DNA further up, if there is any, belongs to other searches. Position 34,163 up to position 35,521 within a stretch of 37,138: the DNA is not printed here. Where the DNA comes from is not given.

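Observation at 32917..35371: AmmeMemoRadiSam system with Memo-like and AMMECR1 parts fused into one polypeptide, and hydrophobic N-terminal extensions on both proteins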

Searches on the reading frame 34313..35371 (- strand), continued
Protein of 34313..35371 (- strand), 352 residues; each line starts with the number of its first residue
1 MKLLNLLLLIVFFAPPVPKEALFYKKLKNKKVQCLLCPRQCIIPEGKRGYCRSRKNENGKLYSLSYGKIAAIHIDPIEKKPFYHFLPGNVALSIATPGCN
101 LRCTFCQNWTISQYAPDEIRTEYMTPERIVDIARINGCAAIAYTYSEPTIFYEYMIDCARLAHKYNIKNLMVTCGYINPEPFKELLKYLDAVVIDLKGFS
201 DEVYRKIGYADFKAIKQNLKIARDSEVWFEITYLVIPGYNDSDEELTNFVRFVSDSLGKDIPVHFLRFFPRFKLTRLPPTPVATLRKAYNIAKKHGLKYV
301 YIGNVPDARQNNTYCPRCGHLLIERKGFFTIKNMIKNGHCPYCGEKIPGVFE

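Call 68: find_encoding_contigs(protein=P0049, flank=6000, max_places=1)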
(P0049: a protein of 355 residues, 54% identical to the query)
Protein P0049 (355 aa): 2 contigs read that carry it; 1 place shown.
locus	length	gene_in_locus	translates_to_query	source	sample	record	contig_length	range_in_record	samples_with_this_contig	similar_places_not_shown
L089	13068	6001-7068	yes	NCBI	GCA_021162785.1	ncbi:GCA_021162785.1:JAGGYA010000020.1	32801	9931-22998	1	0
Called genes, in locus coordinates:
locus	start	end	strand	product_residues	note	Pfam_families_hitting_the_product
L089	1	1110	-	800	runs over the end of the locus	PF02861:Clp_N, PF00004:AAA, PF23569:NBD_SMAX1, PF17871:AAA_lid_9, PF07724:AAA_2, PF00004:AAA, PF07728:AAA_5, PF10431:ClpB_D2-small, +10 more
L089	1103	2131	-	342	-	PF00217:ATP-gua_Ptrans, PF27454:McsB_C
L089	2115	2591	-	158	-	-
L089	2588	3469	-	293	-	PF01063:Aminotran_4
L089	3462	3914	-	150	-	PF02502:LacAB_rpiB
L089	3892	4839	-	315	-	PF01300:Sua5_yciO_yrdC, PF01451:LMWPc (faint)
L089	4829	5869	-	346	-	PF03462:PCRF, PF00472:RF-1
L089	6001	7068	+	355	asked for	PF04055:Radical_SAM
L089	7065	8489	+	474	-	PF01875:Memo, PF01871:AMMECR1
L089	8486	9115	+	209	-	PF02683:DsbD_TM, PF13386:DsbD_2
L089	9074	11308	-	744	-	PF01564:Spermine_synth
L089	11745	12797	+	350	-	PF11741:AMIN (faint), PF01520:Amidase_3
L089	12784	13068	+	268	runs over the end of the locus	PF01177:Asp_Glu_race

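Call 82: search_protein_families(library=ncbifam, max_evalue=0.01, proteins=[P0250, P0264, P0290, P0318, P0386, P0255, P0244, P0249, P0252, P0006])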
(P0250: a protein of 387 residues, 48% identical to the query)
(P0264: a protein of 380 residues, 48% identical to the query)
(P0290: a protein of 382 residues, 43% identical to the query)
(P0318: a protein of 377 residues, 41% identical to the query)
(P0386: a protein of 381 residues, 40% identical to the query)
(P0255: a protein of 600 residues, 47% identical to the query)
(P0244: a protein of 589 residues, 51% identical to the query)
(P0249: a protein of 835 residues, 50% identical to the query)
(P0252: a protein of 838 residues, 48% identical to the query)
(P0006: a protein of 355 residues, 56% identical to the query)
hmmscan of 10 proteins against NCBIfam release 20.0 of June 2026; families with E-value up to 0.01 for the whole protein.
P0250 (387 aa): 22 families
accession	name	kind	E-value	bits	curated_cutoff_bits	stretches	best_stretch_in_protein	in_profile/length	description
TIGR04337.1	AmmeMemoSam_rS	hypoth_equivalog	2.6e-110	368.6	220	1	57-386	2-333/349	AmmeMemoRadiSam system radical SAM enzyme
TIGR04041.1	activase_YjjW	hypoth_equivalog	1e-13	51.4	250.2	1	187-307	123-242/276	YjjW family glycine radical enzyme activase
TIGR02493.1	PFLA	equivalog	1.5e-13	50.7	231.75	1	130-288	21-183/235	pyruvate formate-lyase-activating protein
TIGR02495.1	NrdG2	equivalog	2.4e-13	49.9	131.15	1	121-291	13-183/193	anaerobic ribonucleoside-triphosphate reductase activating protein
NF048010.1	SfplDhtActHpsHDes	equivalog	3.6e-11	42.4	430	1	180-290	139-251/298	(2S)-3-sulfopropanediol dehydratase activating enzyme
TIGR02494.1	PFLE_PFLC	subfamily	7.2e-10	38.6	174.35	1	182-290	133-241/293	glycyl-radical enzyme activating protein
NF043069.1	T4HPD_activ_SAM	equivalog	2.1e-08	33.9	425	1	177-290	128-241/299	trans-4-hydroxy-L-proline dehydratase activase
NF048008.1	SfplDhtActHpfHKleb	equivalog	2.6e-08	33.5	500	1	178-296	132-250/308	(2S)-3-sulfopropanediol dehydratase activating enzyme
TIGR04003.1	rSAM_BssD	equivalog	4.7e-08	32.5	496.45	1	179-288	134-244/314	[benzylsuccinate synthase]-activating enzyme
NF033719.1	ind_deCO2_activ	equivalog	7e-07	28.8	425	1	179-291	136-248/302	indoleacetate decarboxylase activase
TIGR04395.1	cutC_activ_rSAM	equivalog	7.4e-07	28.7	360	1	181-288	138-245/309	choline TMA-lyase-activating enzyme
NF033717.2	HPDL_rSAM_activ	equivalog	1.6e-06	27.6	420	1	176-288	134-248/311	4-hydroxyphenylacetate decarboxylase activase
NF045574.1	sacti_mat_StsB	exception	1.7e-06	27.1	625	1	125-287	97-255/466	StsB family radical SAM/SPASM domain sactipeptide maturase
NF038283.1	viperin_w_prok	equivalog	9.6e-06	25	180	1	131-236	9-119/281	viperin family antiviral radical SAM protein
TIGR02666.1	moaA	equivalog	3.2e-05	23.1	284.05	1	131-290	17-182/336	GTP 3',8-cyclase MoaA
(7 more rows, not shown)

P0264 (380 aa): 18 families
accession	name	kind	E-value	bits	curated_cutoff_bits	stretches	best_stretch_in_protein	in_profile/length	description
TIGR04337.1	AmmeMemoSam_rS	hypoth_equivalog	1.5e-105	352.9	220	1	50-379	2-333/349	AmmeMemoRadiSam system radical SAM enzyme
TIGR02494.1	PFLE_PFLC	subfamily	5.1e-14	52.2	174.35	1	175-299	133-257/293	glycyl-radical enzyme activating protein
TIGR04041.1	activase_YjjW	hypoth_equivalog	3.3e-13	49.7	250.2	1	158-304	99-246/276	YjjW family glycine radical enzyme activase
TIGR02493.1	PFLA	equivalog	6.8e-13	48.5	231.75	1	120-283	18-185/235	pyruvate formate-lyase-activating protein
TIGR02495.1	NrdG2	equivalog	1.3e-11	44.2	131.15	1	114-284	13-183/193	anaerobic ribonucleoside-triphosphate reductase activating protein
NF048010.1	SfplDhtActHpsHDes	equivalog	5.1e-11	41.9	430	1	174-297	140-264/298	(2S)-3-sulfopropanediol dehydratase activating enzyme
TIGR04003.1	rSAM_BssD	equivalog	5.4e-09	35.6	496.45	1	173-282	135-245/314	[benzylsuccinate synthase]-activating enzyme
NF008356.0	PRK11145.1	equivalog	1.4e-07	31.1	375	1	123-283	26-190/246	pyruvate formate lyase 1-activating protein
NF043069.1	T4HPD_activ_SAM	equivalog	1.6e-07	31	425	1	172-283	130-241/299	trans-4-hydroxy-L-proline dehydratase activase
NF048008.1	SfplDhtActHpfHKleb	equivalog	8.9e-07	28.5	500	1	174-289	135-250/308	(2S)-3-sulfopropanediol dehydratase activating enzyme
NF033717.2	HPDL_rSAM_activ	equivalog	1e-06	28.2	420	1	170-283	135-250/311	4-hydroxyphenylacetate decarboxylase activase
TIGR04545.1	rSAM_ahbD_hemeb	equivalog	3.5e-06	26.7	500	1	124-257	7-141/339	heme b synthase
TIGR04317.1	W_rSAM_matur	equivalog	1.9e-05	24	380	1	124-252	11-138/349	tungsten cofactor oxidoreductase radical SAM maturase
TIGR02666.1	moaA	equivalog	0.00035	19.6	284.05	1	124-283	17-182/336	GTP 3',8-cyclase MoaA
NF033719.1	ind_deCO2_activ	equivalog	0.0011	18.4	425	0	173-283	137-247/302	indoleacetate decarboxylase activase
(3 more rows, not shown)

P0290 (382 aa): 14 families
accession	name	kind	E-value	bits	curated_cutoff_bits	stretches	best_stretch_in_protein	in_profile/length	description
TIGR04337.1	AmmeMemoSam_rS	hypoth_equivalog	1.5e-89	300.3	220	1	52-381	2-332/349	AmmeMemoRadiSam system radical SAM enzyme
TIGR02493.1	PFLA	equivalog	3.9e-09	36.2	231.75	1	117-284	14-183/235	pyruvate formate-lyase-activating protein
TIGR02495.1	NrdG2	equivalog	4.8e-08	32.6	131.15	1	116-286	13-182/193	anaerobic ribonucleoside-triphosphate reductase activating protein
TIGR04041.1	activase_YjjW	hypoth_equivalog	5.2e-08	32.6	250.2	1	183-301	124-240/276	YjjW family glycine radical enzyme activase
TIGR02494.1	PFLE_PFLC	subfamily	6.3e-08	32.2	174.35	1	165-288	121-243/293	glycyl-radical enzyme activating protein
NF048010.1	SfplDhtActHpsHDes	equivalog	3e-07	29.6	430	1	167-282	131-247/298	(2S)-3-sulfopropanediol dehydratase activating enzyme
NF043069.1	T4HPD_activ_SAM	equivalog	4e-06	26.4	425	1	166-283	122-238/299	trans-4-hydroxy-L-proline dehydratase activase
TIGR04395.1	cutC_activ_rSAM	equivalog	5.4e-06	25.9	360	1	166-282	128-243/309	choline TMA-lyase-activating enzyme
NF033719.1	ind_deCO2_activ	equivalog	1.6e-05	24.4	425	0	168-287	130-248/302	indoleacetate decarboxylase activase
TIGR04038.1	tatD_link_rSAM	subfamily_domain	7.4e-05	22.6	129.7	1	126-267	15-165/192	TatD family nuclease-associated radical SAM protein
NF048008.1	SfplDhtActHpfHKleb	equivalog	8.1e-05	22.1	500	1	167-289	126-247/308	(2S)-3-sulfopropanediol dehydratase activating enzyme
TIGR04003.1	rSAM_BssD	equivalog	0.00017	20.9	496.45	0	164-283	124-243/314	[benzylsuccinate synthase]-activating enzyme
TIGR02826.1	RNR_activ_nrdG3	equivalog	0.0042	16.9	151.7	0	111-148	7-44/148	anaerobic ribonucleoside-triphosphate reductase activating protein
NF008356.0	PRK11145.1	equivalog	0.0081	15.5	375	0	117-208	19-111/246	pyruvate formate lyase 1-activating protein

P0318 (377 aa): 38 families (the best 25 are shown)
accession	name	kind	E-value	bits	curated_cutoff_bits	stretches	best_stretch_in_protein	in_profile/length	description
TIGR04337.1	AmmeMemoSam_rS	hypoth_equivalog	2.6e-95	319.2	220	1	48-376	4-333/349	AmmeMemoRadiSam system radical SAM enzyme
TIGR02493.1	PFLA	equivalog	2.8e-20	72.7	231.75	1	116-280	18-185/235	pyruvate formate-lyase-activating protein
NF048010.1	SfplDhtActHpsHDes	equivalog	1.9e-17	63.1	430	1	165-281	135-252/298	(2S)-3-sulfopropanediol dehydratase activating enzyme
TIGR02494.1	PFLE_PFLC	subfamily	2.5e-17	63.1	174.35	1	165-282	127-243/293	glycyl-radical enzyme activating protein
TIGR04041.1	activase_YjjW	hypoth_equivalog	6e-16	58.7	250.2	1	162-295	109-240/276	YjjW family glycine radical enzyme activase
TIGR02495.1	NrdG2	equivalog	2.9e-15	56.1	131.15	1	111-281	14-183/193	anaerobic ribonucleoside-triphosphate reductase activating protein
TIGR02666.1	moaA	equivalog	1.9e-12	46.8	284.05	1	120-281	17-183/336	GTP 3',8-cyclase MoaA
NF033717.2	HPDL_rSAM_activ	equivalog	8.6e-12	44.9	420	1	165-280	134-250/311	4-hydroxyphenylacetate decarboxylase activase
TIGR04038.1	tatD_link_rSAM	subfamily_domain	2.8e-11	43.6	129.7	1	120-256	15-160/192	TatD family nuclease-associated radical SAM protein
NF043069.1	T4HPD_activ_SAM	equivalog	3.3e-11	43.1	425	1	165-280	127-241/299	trans-4-hydroxy-L-proline dehydratase activase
TIGR04003.1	rSAM_BssD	equivalog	7.6e-11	41.7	496.45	1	165-280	131-246/314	[benzylsuccinate synthase]-activating enzyme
NF038283.1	viperin_w_prok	equivalog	8.1e-11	41.6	180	1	121-272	10-173/281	viperin family antiviral radical SAM protein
TIGR02668.1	moaA_archaeal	equivalog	1e-10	41.1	325.25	1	120-282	17-177/303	GTP 3',8-cyclase MoaA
TIGR04317.1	W_rSAM_matur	equivalog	3.2e-10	39.7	380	1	119-252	10-143/349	tungsten cofactor oxidoreductase radical SAM maturase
NF033719.1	ind_deCO2_activ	equivalog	5.6e-10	39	425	1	165-280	133-247/302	indoleacetate decarboxylase activase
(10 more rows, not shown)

P0386 (381 aa): 30 families (the best 25 are shown)
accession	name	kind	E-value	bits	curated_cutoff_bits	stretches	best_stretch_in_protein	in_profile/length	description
TIGR04337.1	AmmeMemoSam_rS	hypoth_equivalog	8.7e-89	297.8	220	1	50-381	3-333/349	AmmeMemoRadiSam system radical SAM enzyme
TIGR02493.1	PFLA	equivalog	7.6e-15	54.9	231.75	1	114-287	14-187/235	pyruvate formate-lyase-activating protein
TIGR04041.1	activase_YjjW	hypoth_equivalog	5.6e-13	48.9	250.2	1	129-286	74-227/276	YjjW family glycine radical enzyme activase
TIGR02494.1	PFLE_PFLC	subfamily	6.3e-13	48.6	174.35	1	170-287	129-243/293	glycyl-radical enzyme activating protein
NF048010.1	SfplDhtActHpsHDes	equivalog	1.3e-12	47.1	430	1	173-289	140-256/298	(2S)-3-sulfopropanediol dehydratase activating enzyme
TIGR02495.1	NrdG2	equivalog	3.5e-12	46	131.15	1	123-287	23-184/193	anaerobic ribonucleoside-triphosphate reductase activating protein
NF043069.1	T4HPD_activ_SAM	equivalog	8.1e-09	35.3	425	1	162-287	121-243/299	trans-4-hydroxy-L-proline dehydratase activase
TIGR04038.1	tatD_link_rSAM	subfamily_domain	1.5e-08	34.6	129.7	1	125-255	17-156/192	TatD family nuclease-associated radical SAM protein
NF033717.2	HPDL_rSAM_activ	equivalog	3.3e-08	33.1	420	1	166-287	132-252/311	4-hydroxyphenylacetate decarboxylase activase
NF038283.1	viperin_w_prok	equivalog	4.1e-08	32.7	180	1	125-276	11-172/281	viperin family antiviral radical SAM protein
NF008356.0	PRK11145.1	equivalog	5.7e-08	32.3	375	1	124-290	28-195/246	pyruvate formate lyase 1-activating protein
TIGR04395.1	cutC_activ_rSAM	equivalog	1.3e-07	31.2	360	1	174-285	139-247/309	choline TMA-lyase-activating enzyme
NF045574.1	sacti_mat_StsB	exception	1.6e-07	30.6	625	1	124-279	104-255/466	StsB family radical SAM/SPASM domain sactipeptide maturase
TIGR04003.1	rSAM_BssD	equivalog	8.3e-07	28.4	496.45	1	115-284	75-245/314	[benzylsuccinate synthase]-activating enzyme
NF033719.1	ind_deCO2_activ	equivalog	2.7e-06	26.9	425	1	168-286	133-248/302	indoleacetate decarboxylase activase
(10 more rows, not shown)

P0255 (600 aa): 17 families
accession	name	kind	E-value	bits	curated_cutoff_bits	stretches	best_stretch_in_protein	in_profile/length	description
TIGR04337.1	AmmeMemoSam_rS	hypoth_equivalog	2.8e-108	361.9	220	1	255-599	1-333/349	AmmeMemoRadiSam system radical SAM enzyme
TIGR04041.1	activase_YjjW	hypoth_equivalog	1.6e-14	54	250.2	1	395-518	118-240/276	YjjW family glycine radical enzyme activase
TIGR02493.1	PFLA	equivalog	3.1e-13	49.6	231.75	1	329-501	21-183/235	pyruvate formate-lyase-activating protein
NF048010.1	SfplDhtActHpsHDes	equivalog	5.9e-12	45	430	1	394-504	140-252/298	(2S)-3-sulfopropanediol dehydratase activating enzyme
TIGR02494.1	PFLE_PFLC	subfamily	2.5e-11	43.4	174.35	1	395-506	133-244/293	glycyl-radical enzyme activating protein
NF043069.1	T4HPD_activ_SAM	equivalog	7.4e-10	38.7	425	1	393-503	131-241/299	trans-4-hydroxy-L-proline dehydratase activase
TIGR02495.1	NrdG2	equivalog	3.4e-08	33.1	131.15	1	322-347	15-40/193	anaerobic ribonucleoside-triphosphate reductase activating protein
TIGR04003.1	rSAM_BssD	equivalog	8.4e-08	31.7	496.45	1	389-504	131-247/314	[benzylsuccinate synthase]-activating enzyme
TIGR04395.1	cutC_activ_rSAM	equivalog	9.7e-08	31.6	360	1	407-501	151-245/309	choline TMA-lyase-activating enzyme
NF033719.1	ind_deCO2_activ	equivalog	1.9e-06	27.4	425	1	394-503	138-247/302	indoleacetate decarboxylase activase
NF048008.1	SfplDhtActHpfHKleb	equivalog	2.2e-06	27.2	500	1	397-509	138-250/308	(2S)-3-sulfopropanediol dehydratase activating enzyme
NF033717.2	HPDL_rSAM_activ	equivalog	3.5e-05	23.2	420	1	389-503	134-250/311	4-hydroxyphenylacetate decarboxylase activase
NF053742.1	LipS1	equivalog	0.00023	20.8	230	0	411-556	80-225/268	LipS1 family lipoyl synthase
NF008356.0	PRK11145.1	equivalog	0.0026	17.1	375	0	371-501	56-188/246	pyruvate formate lyase 1-activating protein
NF045574.1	sacti_mat_StsB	exception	0.005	15.7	625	0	323-484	96-242/466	StsB family radical SAM/SPASM domain sactipeptide maturase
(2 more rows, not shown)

P0244 (589 aa): 23 families
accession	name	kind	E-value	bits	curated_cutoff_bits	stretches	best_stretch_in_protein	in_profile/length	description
TIGR04337.1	AmmeMemoSam_rS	hypoth_equivalog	8e-125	416.3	220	1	257-588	2-335/349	AmmeMemoRadiSam system radical SAM enzyme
TIGR02493.1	PFLA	equivalog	3.5e-17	62.6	231.75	1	329-488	20-183/235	pyruvate formate-lyase-activating protein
TIGR02494.1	PFLE_PFLC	subfamily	4.7e-15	55.6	174.35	1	381-492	132-243/293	glycyl-radical enzyme activating protein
NF048010.1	SfplDhtActHpsHDes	equivalog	2.5e-14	52.8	430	1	381-508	140-272/298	(2S)-3-sulfopropanediol dehydratase activating enzyme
TIGR04041.1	activase_YjjW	hypoth_equivalog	6.1e-14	52.1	250.2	1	376-503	112-238/276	YjjW family glycine radical enzyme activase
TIGR02495.1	NrdG2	equivalog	3.4e-13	49.4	131.15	1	322-491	14-183/193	anaerobic ribonucleoside-triphosphate reductase activating protein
TIGR04003.1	rSAM_BssD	equivalog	1.4e-11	44.1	496.45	1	353-489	102-245/314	[benzylsuccinate synthase]-activating enzyme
NF043069.1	T4HPD_activ_SAM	equivalog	1.6e-11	44.1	425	1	376-490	127-241/299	trans-4-hydroxy-L-proline dehydratase activase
TIGR04395.1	cutC_activ_rSAM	equivalog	3.8e-11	42.8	360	1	386-489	143-246/309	choline TMA-lyase-activating enzyme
NF033717.2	HPDL_rSAM_activ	equivalog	3e-10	39.9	420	1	376-490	134-250/311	4-hydroxyphenylacetate decarboxylase activase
NF048008.1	SfplDhtActHpfHKleb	equivalog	6.4e-10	38.8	500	1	381-493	135-247/308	(2S)-3-sulfopropanediol dehydratase activating enzyme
TIGR02666.1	moaA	equivalog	2.4e-08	33.3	284.05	1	331-490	17-182/336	GTP 3',8-cyclase MoaA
TIGR02668.1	moaA_archaeal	equivalog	5.6e-08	32.1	325.25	1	331-507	17-190/303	GTP 3',8-cyclase MoaA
NF001199.0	PRK00164.2-1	equivalog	5.3e-07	29.1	231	1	331-488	19-175/308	GTP 3',8-cyclase MoaA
NF008356.0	PRK11145.1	equivalog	1.7e-06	27.5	375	1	329-489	25-189/246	pyruvate formate lyase 1-activating protein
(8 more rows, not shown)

P0249 (835 aa): 27 families (the best 25 are shown)
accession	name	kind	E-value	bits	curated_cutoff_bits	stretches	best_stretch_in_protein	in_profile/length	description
TIGR04337.1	AmmeMemoSam_rS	hypoth_equivalog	4.8e-116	387.4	220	1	507-834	1-332/349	AmmeMemoRadiSam system radical SAM enzyme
TIGR04336.1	AmmeMemoSam_B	hypoth_equivalog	1.5e-67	227.7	26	1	38-307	1-269/270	AmmeMemoRadiSam system protein B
NF001987.0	PRK00782.1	equivalog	6e-57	192.9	295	1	36-307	1-264/267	MEMO1 family protein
TIGR04335.1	AmmeMemoSam_A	hypoth_equivalog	6.1e-48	162.5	99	1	326-494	3-175/175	AmmeMemoRadiSam system protein A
TIGR00296.1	TIGR00296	hypoth_equivalog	2.3e-41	141.7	91.05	1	320-498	6-192/200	TIGR00296 family protein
NF002000.0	PRK00801.1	equivalog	6.1e-38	130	273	1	318-498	4-188/201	hypothetical protein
TIGR02493.1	PFLA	equivalog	8.1e-18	64.7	231.75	1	583-737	23-181/235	pyruvate formate-lyase-activating protein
TIGR04041.1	activase_YjjW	hypoth_equivalog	2.9e-15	56.4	250.2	1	589-741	72-226/276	YjjW family glycine radical enzyme activase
TIGR02495.1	NrdG2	equivalog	4.8e-11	42.4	131.15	1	581-743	22-184/193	anaerobic ribonucleoside-triphosphate reductase activating protein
TIGR02494.1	PFLE_PFLC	subfamily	3.9e-10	39.5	174.35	1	633-742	133-242/293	glycyl-radical enzyme activating protein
NF008356.0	PRK11145.1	equivalog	1.8e-09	37.3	375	1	582-739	27-188/246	pyruvate formate lyase 1-activating protein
NF033719.1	ind_deCO2_activ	equivalog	7.5e-09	35.3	425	1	630-784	136-299/302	indoleacetate decarboxylase activase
NF033717.2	HPDL_rSAM_activ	equivalog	1.1e-08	34.7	420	1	627-749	134-258/311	4-hydroxyphenylacetate decarboxylase activase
NF048010.1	SfplDhtActHpsHDes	equivalog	6.4e-08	31.8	430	1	632-740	140-250/298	(2S)-3-sulfopropanediol dehydratase activating enzyme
NF043069.1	T4HPD_activ_SAM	equivalog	2.2e-07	30.6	425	1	630-741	130-241/299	trans-4-hydroxy-L-proline dehydratase activase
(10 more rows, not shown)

P0252 (838 aa): 41 families (the best 25 are shown)
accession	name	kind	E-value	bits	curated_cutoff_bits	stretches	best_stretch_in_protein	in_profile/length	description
TIGR04337.1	AmmeMemoSam_rS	hypoth_equivalog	5.9e-116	387.1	220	1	39-372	1-336/349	AmmeMemoRadiSam system radical SAM enzyme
TIGR04336.1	AmmeMemoSam_B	hypoth_equivalog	6.2e-72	242.1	26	1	375-647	1-270/270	AmmeMemoRadiSam system protein B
TIGR04335.1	AmmeMemoSam_A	hypoth_equivalog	4e-56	189.1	99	1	665-835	2-175/175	AmmeMemoRadiSam system protein A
NF001987.0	PRK00782.1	equivalog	9.6e-55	185.7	295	1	374-648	2-266/267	MEMO1 family protein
NF002000.0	PRK00801.1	equivalog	3.7e-47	160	273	1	660-838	6-187/201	hypothetical protein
TIGR00296.1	TIGR00296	hypoth_equivalog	2.2e-44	151.5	91.05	1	662-838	9-191/200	TIGR00296 family protein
TIGR02493.1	PFLA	equivalog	9.9e-18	64.4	231.75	1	114-272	22-184/235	pyruvate formate-lyase-activating protein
TIGR04041.1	activase_YjjW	hypoth_equivalog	5.1e-15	55.6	250.2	1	119-285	73-237/276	YjjW family glycine radical enzyme activase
TIGR02495.1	NrdG2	equivalog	1.4e-13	50.6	131.15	1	106-275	15-184/193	anaerobic ribonucleoside-triphosphate reductase activating protein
NF048010.1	SfplDhtActHpsHDes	equivalog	1.9e-12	46.6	430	1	162-275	138-253/298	(2S)-3-sulfopropanediol dehydratase activating enzyme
TIGR02494.1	PFLE_PFLC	subfamily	2.6e-12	46.6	174.35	1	159-275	127-243/293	glycyl-radical enzyme activating protein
TIGR02666.1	moaA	equivalog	4.3e-11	42.4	284.05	1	117-274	20-183/336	GTP 3',8-cyclase MoaA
NF043069.1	T4HPD_activ_SAM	equivalog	8e-11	41.8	425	1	114-274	82-242/299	trans-4-hydroxy-L-proline dehydratase activase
NF033717.2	HPDL_rSAM_activ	equivalog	1.1e-10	41.3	420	1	158-278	133-255/311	4-hydroxyphenylacetate decarboxylase activase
TIGR04395.1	cutC_activ_rSAM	equivalog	4.5e-10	39.3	360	1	113-272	87-246/309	choline TMA-lyase-activating enzyme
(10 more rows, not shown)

P0006 (355 aa): 20 families
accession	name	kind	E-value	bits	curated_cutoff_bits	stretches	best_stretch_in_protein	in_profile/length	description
TIGR04337.1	AmmeMemoSam_rS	hypoth_equivalog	5e-118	394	220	1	24-355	1-334/349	AmmeMemoRadiSam system radical SAM enzyme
TIGR02493.1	PFLA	equivalog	4e-15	55.8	231.75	1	95-277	18-200/235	pyruvate formate-lyase-activating protein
TIGR02495.1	NrdG2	equivalog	1.5e-13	50.5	131.15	1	90-259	14-183/193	anaerobic ribonucleoside-triphosphate reductase activating protein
TIGR02494.1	PFLE_PFLC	subfamily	5.2e-13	48.9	174.35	1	150-278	133-258/293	glycyl-radical enzyme activating protein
TIGR04041.1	activase_YjjW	hypoth_equivalog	2e-11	43.8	250.2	1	127-274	93-241/276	YjjW family glycine radical enzyme activase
NF048010.1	SfplDhtActHpsHDes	equivalog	2.2e-10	39.9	430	1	150-274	141-266/298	(2S)-3-sulfopropanediol dehydratase activating enzyme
TIGR04003.1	rSAM_BssD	equivalog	3.1e-08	33.1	496.45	1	143-262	130-250/314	[benzylsuccinate synthase]-activating enzyme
TIGR04395.1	cutC_activ_rSAM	equivalog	3.5e-08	33.1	360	1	150-301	139-286/309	choline TMA-lyase-activating enzyme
NF008356.0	PRK11145.1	equivalog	9.6e-08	31.6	375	1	95-277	23-205/246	pyruvate formate lyase 1-activating protein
NF043069.1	T4HPD_activ_SAM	equivalog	1.1e-07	31.5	425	1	144-277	127-256/299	trans-4-hydroxy-L-proline dehydratase activase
NF033717.2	HPDL_rSAM_activ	equivalog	2.3e-07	30.4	420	1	144-273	134-263/311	4-hydroxyphenylacetate decarboxylase activase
NF048008.1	SfplDhtActHpfHKleb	equivalog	4.5e-07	29.5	500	1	155-267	141-253/308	(2S)-3-sulfopropanediol dehydratase activating enzyme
NF053742.1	LipS1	equivalog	2.5e-06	27.3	230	1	94-297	9-211/268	LipS1 family lipoyl synthase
NF033719.1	ind_deCO2_activ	equivalog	4.2e-06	26.3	425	1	156-294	145-275/302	indoleacetate decarboxylase activase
TIGR02666.1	moaA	equivalog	1.1e-05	24.5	284.05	1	99-277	17-198/336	GTP 3',8-cyclase MoaA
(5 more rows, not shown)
